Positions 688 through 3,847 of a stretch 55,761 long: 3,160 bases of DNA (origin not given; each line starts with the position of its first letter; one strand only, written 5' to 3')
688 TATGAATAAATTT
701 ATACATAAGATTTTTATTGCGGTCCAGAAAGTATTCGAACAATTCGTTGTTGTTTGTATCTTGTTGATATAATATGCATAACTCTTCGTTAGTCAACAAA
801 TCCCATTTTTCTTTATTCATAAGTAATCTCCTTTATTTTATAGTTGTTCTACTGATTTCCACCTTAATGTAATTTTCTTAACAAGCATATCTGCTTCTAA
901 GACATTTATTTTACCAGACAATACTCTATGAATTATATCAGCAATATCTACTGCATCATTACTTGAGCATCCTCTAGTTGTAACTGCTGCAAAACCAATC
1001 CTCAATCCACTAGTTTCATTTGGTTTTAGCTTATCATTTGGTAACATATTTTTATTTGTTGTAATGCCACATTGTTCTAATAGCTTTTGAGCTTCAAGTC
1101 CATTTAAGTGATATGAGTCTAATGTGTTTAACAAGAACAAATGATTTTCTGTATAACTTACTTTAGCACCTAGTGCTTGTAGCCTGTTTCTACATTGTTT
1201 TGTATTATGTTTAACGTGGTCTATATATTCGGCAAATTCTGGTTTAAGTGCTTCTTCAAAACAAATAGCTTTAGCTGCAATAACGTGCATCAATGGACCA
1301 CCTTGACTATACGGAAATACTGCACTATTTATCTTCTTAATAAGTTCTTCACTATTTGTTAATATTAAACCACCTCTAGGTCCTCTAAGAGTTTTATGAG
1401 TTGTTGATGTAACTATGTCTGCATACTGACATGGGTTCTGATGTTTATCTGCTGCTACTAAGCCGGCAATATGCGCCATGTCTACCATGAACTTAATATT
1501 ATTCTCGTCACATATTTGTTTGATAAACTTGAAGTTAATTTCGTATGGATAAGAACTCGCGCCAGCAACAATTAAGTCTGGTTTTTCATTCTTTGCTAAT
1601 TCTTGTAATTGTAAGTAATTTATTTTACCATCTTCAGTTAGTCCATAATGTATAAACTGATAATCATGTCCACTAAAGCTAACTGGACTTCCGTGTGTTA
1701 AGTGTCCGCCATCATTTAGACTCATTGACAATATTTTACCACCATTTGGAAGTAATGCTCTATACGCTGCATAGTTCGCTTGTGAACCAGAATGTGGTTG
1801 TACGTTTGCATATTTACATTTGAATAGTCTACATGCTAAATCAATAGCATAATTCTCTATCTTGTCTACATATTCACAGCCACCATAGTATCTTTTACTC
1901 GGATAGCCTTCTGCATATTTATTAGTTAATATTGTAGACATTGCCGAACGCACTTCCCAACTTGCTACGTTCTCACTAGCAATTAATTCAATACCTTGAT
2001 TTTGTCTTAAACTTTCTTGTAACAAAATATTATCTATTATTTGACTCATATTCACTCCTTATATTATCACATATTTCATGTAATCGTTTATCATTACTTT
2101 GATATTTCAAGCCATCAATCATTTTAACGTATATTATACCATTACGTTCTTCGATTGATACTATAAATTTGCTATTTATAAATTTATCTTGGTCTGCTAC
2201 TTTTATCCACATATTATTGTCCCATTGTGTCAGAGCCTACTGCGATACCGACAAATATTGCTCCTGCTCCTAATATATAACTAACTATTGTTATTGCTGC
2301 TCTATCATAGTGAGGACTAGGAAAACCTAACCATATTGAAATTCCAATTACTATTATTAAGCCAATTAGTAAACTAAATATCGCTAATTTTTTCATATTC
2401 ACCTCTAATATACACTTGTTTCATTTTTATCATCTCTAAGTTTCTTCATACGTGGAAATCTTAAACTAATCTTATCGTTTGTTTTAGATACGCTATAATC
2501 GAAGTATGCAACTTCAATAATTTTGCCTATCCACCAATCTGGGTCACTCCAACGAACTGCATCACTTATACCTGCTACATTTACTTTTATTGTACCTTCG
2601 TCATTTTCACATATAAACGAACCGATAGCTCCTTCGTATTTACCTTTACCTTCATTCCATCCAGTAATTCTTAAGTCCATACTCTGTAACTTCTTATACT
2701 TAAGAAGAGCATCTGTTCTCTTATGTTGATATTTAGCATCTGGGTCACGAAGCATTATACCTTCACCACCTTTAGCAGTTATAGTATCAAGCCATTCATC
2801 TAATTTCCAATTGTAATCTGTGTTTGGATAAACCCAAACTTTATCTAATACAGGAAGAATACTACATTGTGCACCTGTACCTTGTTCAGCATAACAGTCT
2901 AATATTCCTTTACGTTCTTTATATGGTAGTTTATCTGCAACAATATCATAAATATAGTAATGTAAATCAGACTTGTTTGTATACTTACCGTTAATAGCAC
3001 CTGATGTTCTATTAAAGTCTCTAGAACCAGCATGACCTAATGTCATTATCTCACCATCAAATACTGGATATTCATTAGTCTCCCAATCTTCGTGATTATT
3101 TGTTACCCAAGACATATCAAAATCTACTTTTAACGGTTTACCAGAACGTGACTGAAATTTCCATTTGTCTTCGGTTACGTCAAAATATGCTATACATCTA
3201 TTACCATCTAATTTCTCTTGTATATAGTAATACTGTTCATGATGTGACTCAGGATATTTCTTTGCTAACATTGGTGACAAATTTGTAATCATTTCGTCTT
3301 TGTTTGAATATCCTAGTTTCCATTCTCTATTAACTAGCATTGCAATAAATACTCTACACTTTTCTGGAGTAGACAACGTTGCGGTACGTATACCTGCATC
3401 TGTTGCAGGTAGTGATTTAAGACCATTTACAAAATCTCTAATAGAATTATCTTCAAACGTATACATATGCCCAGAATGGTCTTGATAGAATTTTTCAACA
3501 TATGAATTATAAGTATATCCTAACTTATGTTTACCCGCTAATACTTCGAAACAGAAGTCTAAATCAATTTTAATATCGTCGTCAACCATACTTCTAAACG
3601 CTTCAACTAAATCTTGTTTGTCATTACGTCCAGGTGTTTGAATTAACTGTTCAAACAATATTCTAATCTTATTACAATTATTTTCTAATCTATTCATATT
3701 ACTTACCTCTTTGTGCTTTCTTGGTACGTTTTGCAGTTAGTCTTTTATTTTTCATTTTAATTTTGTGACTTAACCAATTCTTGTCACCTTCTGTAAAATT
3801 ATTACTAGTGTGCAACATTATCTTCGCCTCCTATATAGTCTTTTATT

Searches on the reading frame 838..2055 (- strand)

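Call 107: search_protein_families(library=pfam, max_evalue=0.001, proteins=[window:838-2055:-])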
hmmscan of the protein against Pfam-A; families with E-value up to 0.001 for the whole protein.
window:838-2055:- (405 aa): 3 families
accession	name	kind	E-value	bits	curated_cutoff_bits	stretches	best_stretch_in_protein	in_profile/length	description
PF00464.25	SHMT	-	5.7e-130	433.9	27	1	6-375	7-399/399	Serine hydroxymethyltransferase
PF00155.27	Aminotran_1_2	-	6.3e-12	45.8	19.7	1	78-361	61-352/361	Aminotransferase class I and II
PF01212.27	Beta_elim_lyase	-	6.1e-07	29.5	27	1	77-296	44-234/288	Beta-eliminating lyase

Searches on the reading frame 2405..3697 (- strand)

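Call 107: search_protein_families(library=pfam, max_evalue=0.001, proteins=[window:2405-3697:-])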
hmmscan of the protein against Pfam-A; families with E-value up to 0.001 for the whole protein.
window:2405-3697:- (430 aa): 4 families
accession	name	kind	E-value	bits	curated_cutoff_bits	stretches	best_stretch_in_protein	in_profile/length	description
PF01068.26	DNA_ligase_A_M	-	1.7e-15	57.7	26.2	1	142-335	1-204/204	ATP dependent DNA ligase domain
PF14743.12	DNA_ligase_OB_2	-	9.4e-10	38.8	28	1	349-421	1-66/66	DNA ligase OB-like domain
PF09414.15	RNA_ligase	-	7.3e-08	33.2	27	1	156-335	2-171/171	RNA ligase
PF01331.24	mRNA_cap_enzyme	-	0.0006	20.1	29.6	0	150-218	11-79/194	mRNA capping enzyme, catalytic domain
